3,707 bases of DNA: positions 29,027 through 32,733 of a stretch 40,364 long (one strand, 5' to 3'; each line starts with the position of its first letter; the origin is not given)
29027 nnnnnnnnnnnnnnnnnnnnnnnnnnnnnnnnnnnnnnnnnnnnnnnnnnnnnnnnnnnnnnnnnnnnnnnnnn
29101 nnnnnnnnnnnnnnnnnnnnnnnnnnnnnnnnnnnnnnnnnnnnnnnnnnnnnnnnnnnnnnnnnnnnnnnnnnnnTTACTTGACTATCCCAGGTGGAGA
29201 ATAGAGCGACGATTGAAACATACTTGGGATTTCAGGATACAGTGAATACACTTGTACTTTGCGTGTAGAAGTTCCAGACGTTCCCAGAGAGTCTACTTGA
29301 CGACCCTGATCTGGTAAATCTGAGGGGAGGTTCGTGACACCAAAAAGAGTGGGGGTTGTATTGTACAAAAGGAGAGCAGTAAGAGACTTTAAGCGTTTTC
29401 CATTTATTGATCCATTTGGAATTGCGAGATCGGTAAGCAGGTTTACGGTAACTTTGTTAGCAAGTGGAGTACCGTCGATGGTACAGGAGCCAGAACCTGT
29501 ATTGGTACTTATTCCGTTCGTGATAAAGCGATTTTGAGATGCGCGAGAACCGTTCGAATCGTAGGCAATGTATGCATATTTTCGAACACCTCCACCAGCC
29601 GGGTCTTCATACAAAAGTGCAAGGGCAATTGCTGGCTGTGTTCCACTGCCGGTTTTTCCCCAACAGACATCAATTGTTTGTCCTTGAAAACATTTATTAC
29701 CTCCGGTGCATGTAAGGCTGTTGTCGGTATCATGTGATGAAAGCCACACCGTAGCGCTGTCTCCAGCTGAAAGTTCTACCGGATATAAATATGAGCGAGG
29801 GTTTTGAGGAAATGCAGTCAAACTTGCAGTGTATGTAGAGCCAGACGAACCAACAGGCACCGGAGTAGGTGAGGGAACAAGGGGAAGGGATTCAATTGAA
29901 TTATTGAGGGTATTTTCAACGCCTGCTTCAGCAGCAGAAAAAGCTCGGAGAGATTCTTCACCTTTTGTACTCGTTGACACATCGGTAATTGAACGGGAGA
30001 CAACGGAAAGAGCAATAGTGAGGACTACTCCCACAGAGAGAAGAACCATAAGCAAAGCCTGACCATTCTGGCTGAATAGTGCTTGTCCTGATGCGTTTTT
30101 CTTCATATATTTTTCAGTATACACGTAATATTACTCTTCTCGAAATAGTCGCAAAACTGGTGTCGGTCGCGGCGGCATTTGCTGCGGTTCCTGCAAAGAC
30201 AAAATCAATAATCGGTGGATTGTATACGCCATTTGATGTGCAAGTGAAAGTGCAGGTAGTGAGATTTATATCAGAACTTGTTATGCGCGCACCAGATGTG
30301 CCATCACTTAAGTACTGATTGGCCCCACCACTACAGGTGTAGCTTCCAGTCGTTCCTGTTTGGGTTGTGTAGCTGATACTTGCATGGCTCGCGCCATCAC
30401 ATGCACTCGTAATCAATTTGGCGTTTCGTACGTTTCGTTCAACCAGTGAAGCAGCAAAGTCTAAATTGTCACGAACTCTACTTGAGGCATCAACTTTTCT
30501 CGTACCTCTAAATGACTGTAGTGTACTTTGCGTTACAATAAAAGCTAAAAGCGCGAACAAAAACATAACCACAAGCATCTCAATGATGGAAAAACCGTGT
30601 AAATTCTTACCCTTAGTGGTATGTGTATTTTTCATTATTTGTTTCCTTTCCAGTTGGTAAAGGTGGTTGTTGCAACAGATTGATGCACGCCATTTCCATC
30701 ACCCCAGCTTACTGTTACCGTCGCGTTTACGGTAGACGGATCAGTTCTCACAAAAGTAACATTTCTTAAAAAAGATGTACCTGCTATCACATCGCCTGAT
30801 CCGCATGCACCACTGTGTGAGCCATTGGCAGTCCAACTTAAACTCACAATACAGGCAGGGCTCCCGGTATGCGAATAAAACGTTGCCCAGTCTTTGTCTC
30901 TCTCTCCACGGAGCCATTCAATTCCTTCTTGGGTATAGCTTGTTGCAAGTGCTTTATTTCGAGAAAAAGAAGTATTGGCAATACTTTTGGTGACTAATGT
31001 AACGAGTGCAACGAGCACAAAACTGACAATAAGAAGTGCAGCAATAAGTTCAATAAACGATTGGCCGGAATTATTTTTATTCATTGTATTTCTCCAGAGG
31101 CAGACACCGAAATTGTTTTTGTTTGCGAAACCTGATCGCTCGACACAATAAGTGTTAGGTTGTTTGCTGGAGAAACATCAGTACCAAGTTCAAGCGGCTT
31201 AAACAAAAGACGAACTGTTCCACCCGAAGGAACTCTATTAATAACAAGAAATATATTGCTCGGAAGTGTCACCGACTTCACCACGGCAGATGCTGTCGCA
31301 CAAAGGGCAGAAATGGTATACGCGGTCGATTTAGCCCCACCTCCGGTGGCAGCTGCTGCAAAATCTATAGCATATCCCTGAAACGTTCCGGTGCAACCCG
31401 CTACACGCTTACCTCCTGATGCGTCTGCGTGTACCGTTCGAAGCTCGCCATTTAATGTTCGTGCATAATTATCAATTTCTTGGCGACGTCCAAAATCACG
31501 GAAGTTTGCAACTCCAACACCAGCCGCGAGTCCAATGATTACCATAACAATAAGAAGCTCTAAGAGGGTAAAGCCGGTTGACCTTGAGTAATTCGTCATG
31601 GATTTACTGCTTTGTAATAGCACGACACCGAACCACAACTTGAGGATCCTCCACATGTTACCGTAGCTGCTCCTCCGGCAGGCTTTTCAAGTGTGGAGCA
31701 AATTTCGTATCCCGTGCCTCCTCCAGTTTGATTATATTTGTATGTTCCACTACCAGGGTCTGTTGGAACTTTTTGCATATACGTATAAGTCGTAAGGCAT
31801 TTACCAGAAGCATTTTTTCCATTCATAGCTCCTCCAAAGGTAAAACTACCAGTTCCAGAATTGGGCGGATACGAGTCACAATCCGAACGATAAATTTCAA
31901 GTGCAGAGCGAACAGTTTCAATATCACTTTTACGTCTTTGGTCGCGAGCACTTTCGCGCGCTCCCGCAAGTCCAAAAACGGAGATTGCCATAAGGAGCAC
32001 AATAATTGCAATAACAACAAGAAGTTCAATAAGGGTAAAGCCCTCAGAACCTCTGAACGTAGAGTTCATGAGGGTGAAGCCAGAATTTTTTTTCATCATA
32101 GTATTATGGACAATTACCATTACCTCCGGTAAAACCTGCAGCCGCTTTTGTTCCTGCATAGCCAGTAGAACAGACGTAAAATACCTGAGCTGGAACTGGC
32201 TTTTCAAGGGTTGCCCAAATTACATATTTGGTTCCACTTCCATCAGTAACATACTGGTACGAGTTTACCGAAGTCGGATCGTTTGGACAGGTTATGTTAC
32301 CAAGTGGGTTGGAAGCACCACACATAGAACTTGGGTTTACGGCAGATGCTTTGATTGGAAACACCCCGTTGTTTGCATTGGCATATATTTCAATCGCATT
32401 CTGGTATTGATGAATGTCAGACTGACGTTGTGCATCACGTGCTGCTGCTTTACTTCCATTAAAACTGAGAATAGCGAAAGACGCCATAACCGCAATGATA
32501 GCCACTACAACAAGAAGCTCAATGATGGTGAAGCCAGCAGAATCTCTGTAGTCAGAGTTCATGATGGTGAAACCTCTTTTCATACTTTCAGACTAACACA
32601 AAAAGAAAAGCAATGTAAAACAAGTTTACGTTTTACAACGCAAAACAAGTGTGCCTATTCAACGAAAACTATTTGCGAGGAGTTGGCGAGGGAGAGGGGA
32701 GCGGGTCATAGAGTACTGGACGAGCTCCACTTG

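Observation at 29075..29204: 26-bp tandem array seeded from the last codons of the PilX-like gene, forming iterated stem-loops just upstream of pilM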

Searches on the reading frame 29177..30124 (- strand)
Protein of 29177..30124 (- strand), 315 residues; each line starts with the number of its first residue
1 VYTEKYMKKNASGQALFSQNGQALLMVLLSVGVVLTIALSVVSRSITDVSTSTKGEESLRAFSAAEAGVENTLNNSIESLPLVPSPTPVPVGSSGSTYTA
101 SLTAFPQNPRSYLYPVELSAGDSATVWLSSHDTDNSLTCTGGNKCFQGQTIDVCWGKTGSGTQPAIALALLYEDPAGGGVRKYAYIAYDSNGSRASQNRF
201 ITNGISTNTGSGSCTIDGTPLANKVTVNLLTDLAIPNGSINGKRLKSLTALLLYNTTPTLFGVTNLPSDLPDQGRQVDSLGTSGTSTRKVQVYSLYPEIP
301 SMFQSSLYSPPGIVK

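Call 11: search_protein_families(library=pfam, proteins=[window:29177-30124:-], max_evalue=0.01)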
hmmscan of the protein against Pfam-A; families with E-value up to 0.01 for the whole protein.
window:29177-30124:- (315 aa): 0 families
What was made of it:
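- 29177..30124 (-): PilX-like minor-pilin gene, the last pilin-type gene before pilM. It ends ........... then TAA. This protein has no Pfam hit (call 11).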

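Call 14: find_encoding_contigs(protein=window:29177-30124:-, flank=10000, max_places=10)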
Protein window:29177-30124:- (315 aa): 5 contigs read that carry it; 5 places shown.
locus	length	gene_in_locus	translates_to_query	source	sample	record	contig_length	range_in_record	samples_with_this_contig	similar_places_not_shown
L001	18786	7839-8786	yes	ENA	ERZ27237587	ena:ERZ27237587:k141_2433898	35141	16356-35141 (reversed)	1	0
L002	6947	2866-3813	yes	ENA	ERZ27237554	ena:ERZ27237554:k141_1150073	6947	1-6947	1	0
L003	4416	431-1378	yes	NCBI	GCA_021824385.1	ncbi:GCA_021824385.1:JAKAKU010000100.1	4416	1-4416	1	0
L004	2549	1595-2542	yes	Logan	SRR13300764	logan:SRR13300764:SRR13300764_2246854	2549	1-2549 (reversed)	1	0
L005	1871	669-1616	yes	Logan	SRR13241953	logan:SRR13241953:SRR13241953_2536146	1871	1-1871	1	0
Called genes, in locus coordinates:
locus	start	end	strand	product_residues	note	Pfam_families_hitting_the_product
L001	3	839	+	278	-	?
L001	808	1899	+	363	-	PF00437:T2SSE, PF13401:AAA_22 (faint)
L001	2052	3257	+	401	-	PF28597:T2SSF_N, PF00482:T2SSF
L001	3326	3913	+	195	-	PF07963:N_methyl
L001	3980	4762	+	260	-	PF06750:A24_N_bact, PF01478:Peptidase_A24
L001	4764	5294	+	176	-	-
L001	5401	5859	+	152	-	PF07963:N_methyl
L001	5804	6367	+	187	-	PF07963:N_methyl (weak), PF08334:T2SSG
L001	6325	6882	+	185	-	PF07963:N_methyl (weak)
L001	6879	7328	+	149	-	-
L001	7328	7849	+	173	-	PF07963:N_methyl (weak)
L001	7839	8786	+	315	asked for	-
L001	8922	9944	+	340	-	PF11104:PilM_2, PF06723:MreB_Mbl (faint), PF14450:FtsA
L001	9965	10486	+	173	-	-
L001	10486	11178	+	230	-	-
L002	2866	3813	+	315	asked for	-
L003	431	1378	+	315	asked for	-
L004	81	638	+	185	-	PF07963:N_methyl (weak)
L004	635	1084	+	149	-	-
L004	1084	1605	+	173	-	PF07963:N_methyl (weak)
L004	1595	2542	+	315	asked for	-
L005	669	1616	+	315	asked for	-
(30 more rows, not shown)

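Call 18: find_homologous_proteins(query=window:29177-30124:-, max_evalue=0.001)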
Query window:29177-30124:- (315 aa): 1057 proteins with E <= 0.001 among 7426 candidates; the best 120 are listed.
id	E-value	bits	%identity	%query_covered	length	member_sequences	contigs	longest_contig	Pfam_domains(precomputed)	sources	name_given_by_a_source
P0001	9.0e-196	667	100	98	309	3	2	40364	-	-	-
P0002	1.0e-165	569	85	100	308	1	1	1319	-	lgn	-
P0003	2.6e-157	541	85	92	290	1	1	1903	-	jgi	jgi:hypothetical protein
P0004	5.4e-137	474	74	94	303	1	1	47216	-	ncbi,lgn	-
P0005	2.1e-132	459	68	98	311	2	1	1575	-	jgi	jgi:Tfp pilus assembly protein PilX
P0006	2.6e-126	439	71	92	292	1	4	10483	-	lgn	-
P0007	1.4e-106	374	57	94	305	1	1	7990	-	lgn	-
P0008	2.5e-106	374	58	95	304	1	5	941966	-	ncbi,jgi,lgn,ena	-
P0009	1.2e-98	348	57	94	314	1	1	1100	-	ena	-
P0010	2.4e-89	318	55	94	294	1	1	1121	-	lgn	-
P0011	5.4e-77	277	47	94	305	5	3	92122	PF14341.12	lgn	-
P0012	4.1e-70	255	45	94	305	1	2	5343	PF14341.12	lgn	-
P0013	6.3e-64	234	43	94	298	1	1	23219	-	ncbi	-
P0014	3.4e-63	232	44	94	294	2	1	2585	-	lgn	-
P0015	2.2e-62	229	44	94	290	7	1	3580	-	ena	-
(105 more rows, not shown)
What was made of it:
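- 29177..30124 (-): Homologues carry PF14341 or are named 'Tfp pilus assembly protein PilX' by JGI (call 18).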

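Call 19: find_encoding_contigs(protein=P0004, flank=10000, max_places=4)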
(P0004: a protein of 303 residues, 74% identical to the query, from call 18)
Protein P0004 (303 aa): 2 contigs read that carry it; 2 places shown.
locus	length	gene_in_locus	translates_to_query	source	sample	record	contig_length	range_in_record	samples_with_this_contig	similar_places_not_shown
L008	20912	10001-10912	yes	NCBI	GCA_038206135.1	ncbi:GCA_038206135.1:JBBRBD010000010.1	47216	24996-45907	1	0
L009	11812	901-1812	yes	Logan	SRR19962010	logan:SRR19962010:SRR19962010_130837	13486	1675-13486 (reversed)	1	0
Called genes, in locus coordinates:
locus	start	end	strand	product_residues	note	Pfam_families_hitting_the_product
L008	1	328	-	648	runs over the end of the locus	PF02518:HATPase_c, PF00204:DNA_gyraseB, PF01751:Toprim, PF00986:DNA_gyraseB_C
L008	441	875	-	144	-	-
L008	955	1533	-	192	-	PF13177:DNA_pol3_delta2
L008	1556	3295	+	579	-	PF05157:MshEN, PF00437:T2SSE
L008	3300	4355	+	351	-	PF00437:T2SSE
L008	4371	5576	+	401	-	PF28597:T2SSF_N, PF00482:T2SSF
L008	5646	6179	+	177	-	PF07963:N_methyl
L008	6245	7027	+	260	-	PF06750:A24_N_bact, PF01478:Peptidase_A24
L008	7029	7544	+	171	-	-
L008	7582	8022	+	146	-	PF07963:N_methyl (weak)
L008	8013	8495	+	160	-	PF07963:N_methyl (weak), PF08334:T2SSG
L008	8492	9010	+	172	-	PF07963:N_methyl (weak)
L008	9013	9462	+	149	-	-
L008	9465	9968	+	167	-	PF07963:N_methyl (weak)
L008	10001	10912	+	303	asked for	-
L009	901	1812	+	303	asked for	-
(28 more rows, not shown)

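Call 20: find_encoding_contigs(protein=P0006, flank=10000, max_places=4)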
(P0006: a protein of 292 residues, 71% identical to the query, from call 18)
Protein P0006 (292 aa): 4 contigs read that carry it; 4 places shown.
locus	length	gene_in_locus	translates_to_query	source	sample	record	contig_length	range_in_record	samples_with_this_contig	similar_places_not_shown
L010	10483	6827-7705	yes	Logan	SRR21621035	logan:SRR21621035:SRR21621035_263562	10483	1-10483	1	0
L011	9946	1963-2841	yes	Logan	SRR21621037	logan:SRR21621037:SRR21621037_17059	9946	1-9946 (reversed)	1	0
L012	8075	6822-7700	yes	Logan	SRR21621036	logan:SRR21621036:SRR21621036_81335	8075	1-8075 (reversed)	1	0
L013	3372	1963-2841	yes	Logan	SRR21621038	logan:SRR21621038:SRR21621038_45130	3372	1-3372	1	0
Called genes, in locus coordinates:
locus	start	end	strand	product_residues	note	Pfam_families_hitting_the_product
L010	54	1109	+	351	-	PF00437:T2SSE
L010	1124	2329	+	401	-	PF28597:T2SSF_N, PF00482:T2SSF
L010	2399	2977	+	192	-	PF07963:N_methyl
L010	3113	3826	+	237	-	PF06750:A24_N_bact, PF01478:Peptidase_A24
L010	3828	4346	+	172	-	-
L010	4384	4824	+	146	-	PF07963:N_methyl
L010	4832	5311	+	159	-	PF07963:N_methyl, PF08334:T2SSG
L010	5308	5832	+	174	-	PF07963:N_methyl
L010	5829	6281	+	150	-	-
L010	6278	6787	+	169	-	-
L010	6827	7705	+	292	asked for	-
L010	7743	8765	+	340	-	PF11104:PilM_2, PF06723:MreB_Mbl (faint), PF14450:FtsA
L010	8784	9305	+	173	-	-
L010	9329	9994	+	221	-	-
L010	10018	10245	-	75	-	PF07650:KH_2 (faint), PF13083:KH_KhpA-B, PF00013:KH_1 (weak)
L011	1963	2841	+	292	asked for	-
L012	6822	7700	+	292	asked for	-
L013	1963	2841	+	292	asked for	-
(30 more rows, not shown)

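Call 21: find_encoding_contigs(protein=P0003, flank=10000, max_places=4)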
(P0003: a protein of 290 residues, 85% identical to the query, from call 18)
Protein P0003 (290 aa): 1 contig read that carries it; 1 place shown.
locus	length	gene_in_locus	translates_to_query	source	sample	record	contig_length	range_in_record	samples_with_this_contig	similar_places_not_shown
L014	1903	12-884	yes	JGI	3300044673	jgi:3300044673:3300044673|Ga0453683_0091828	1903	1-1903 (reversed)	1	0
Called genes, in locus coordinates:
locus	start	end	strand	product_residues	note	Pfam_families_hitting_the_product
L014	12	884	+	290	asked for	-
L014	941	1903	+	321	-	?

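Call 22: find_encoding_contigs(protein=P0002, flank=10000, max_places=4)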
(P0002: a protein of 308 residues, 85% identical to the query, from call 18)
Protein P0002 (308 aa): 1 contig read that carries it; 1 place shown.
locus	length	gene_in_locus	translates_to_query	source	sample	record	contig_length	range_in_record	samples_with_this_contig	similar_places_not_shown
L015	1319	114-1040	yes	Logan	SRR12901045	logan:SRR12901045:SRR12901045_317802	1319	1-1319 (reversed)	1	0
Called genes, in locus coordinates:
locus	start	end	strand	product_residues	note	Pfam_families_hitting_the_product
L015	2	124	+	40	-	?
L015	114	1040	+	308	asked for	-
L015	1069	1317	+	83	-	?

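Call 28: find_encoding_contigs(protein=P0005, flank=3000, max_places=3)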
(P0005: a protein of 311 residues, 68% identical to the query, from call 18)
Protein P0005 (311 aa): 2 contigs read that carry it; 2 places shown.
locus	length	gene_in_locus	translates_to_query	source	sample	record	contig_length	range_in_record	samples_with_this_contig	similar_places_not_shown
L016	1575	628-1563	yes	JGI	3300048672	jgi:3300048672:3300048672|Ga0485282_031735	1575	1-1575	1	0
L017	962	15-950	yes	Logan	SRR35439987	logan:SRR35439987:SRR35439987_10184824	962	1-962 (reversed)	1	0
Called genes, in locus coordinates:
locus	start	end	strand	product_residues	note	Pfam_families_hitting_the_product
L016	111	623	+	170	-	PF07963:N_methyl (weak)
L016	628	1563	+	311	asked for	-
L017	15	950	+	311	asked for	-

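Call 29: find_encoding_contigs(protein=P0008, flank=10000, max_places=3)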
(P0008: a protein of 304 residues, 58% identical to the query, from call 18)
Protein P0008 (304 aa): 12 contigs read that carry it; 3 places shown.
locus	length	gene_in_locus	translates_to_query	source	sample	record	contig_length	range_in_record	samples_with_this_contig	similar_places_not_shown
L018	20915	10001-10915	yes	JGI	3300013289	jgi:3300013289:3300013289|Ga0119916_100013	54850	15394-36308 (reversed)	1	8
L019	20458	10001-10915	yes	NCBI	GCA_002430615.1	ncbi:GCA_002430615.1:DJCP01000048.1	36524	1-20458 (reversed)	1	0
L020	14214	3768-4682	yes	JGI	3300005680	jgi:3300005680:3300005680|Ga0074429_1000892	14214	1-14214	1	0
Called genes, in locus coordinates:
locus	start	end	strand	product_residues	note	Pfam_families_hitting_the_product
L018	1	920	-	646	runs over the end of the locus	PF02518:HATPase_c, PF00204:DNA_gyraseB, PF01751:Toprim, PF00986:DNA_gyraseB_C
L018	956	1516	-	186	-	PF13177:DNA_pol3_delta2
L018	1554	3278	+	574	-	PF05157:MshEN, PF00437:T2SSE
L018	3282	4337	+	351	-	PF00437:T2SSE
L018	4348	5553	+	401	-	PF28597:T2SSF_N, PF00482:T2SSF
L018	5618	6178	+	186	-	PF07963:N_methyl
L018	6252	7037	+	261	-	PF06750:A24_N_bact, PF01478:Peptidase_A24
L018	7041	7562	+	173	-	-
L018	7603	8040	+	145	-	-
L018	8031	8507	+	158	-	PF07963:N_methyl (weak), PF08334:T2SSG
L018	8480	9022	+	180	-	PF07963:N_methyl (weak)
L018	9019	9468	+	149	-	-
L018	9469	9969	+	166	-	PF07963:N_methyl (weak)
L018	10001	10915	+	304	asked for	-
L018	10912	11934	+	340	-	PF11104:PilM_2, PF06723:MreB_Mbl (faint), PF14450:FtsA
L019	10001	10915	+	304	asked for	-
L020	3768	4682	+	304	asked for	-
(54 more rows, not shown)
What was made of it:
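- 29177..30124 (-): Gene order is conserved in all relatives (calls 14, 19, 20, 29).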

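Call 30: find_encoding_contigs(protein=P0007, flank=5000, max_places=3)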
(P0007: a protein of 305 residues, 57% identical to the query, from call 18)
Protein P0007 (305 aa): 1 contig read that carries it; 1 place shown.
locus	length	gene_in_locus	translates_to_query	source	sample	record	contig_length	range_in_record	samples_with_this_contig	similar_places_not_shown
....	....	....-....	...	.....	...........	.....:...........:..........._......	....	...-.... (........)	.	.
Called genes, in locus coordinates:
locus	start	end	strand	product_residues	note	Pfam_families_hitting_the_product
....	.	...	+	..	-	?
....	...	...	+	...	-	-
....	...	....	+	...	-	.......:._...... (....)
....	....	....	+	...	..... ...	-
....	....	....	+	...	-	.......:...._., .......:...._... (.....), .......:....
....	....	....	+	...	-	-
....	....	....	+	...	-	-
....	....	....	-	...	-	-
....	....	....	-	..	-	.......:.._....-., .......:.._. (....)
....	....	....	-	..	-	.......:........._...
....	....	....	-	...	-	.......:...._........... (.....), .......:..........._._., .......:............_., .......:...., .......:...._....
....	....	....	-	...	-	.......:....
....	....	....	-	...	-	-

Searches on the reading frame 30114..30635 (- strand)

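Call 11: search_protein_families(library=pfam, proteins=[window:30114-30635:-], max_evalue=0.01)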
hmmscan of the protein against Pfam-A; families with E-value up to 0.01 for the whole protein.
window:30114-30635:- (173 aa): 1 family
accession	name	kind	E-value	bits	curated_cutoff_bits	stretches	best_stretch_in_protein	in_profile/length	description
PF07963.17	N_methyl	-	1.2e-05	25.1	21.2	1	11-34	3-26/27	Prokaryotic N-terminal methylation motif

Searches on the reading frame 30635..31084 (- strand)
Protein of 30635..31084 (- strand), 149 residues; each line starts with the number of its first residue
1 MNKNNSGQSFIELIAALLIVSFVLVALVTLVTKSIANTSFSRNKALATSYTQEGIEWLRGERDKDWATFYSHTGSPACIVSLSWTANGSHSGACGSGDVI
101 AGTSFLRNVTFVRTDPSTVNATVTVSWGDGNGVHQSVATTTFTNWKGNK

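Call 11: search_protein_families(library=pfam, proteins=[window:30635-31084:-], max_evalue=0.01)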
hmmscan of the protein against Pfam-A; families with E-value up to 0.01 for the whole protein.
window:30635-31084:- (149 aa): 1 family
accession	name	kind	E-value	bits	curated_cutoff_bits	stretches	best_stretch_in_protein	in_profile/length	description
PF07963.17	N_methyl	-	0.0003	20.7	21.2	1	3-27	2-26/27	Prokaryotic N-terminal methylation motif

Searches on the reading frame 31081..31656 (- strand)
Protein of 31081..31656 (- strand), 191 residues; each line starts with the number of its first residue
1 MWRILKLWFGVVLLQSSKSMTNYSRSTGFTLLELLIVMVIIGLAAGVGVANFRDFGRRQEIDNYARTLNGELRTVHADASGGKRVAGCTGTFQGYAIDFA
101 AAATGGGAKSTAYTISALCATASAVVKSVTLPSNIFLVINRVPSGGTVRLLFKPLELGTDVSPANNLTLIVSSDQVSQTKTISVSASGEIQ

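Call 11: search_protein_families(library=pfam, proteins=[window:31081-31656:-], max_evalue=0.01)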
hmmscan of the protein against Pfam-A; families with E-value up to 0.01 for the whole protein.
window:31081-31656:- (191 aa): 1 family
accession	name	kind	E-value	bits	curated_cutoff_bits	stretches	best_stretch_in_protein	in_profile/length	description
PF07963.17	N_methyl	-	2.6e-07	30.4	21.2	1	24-47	2-25/27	Prokaryotic N-terminal methylation motif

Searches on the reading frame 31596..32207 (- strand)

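Call 11: search_protein_families(library=pfam, proteins=[window:31596-32207:-], max_evalue=0.01)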
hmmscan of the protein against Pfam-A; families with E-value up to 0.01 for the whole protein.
window:31596-32207:- (203 aa): 2 families
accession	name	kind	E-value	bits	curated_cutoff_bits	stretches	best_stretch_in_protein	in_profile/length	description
PF08334.16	T2SSG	-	3.2e-08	34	21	1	82-172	4-90/108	Type II secretion system (T2SS), protein G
PF07963.17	N_methyl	-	2.8e-06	27.1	21.2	1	53-76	3-26/27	Prokaryotic N-terminal methylation motif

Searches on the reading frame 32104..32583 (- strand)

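Call 11: search_protein_families(library=pfam, proteins=[window:32104-32583:-], max_evalue=0.01)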
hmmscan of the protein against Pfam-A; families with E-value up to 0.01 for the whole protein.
window:32104-32583:- (159 aa): 1 family
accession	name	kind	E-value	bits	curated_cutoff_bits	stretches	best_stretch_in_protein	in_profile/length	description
PF07963.17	N_methyl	-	2.6e-07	30.4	21.2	1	13-37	2-26/27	Prokaryotic N-terminal methylation motif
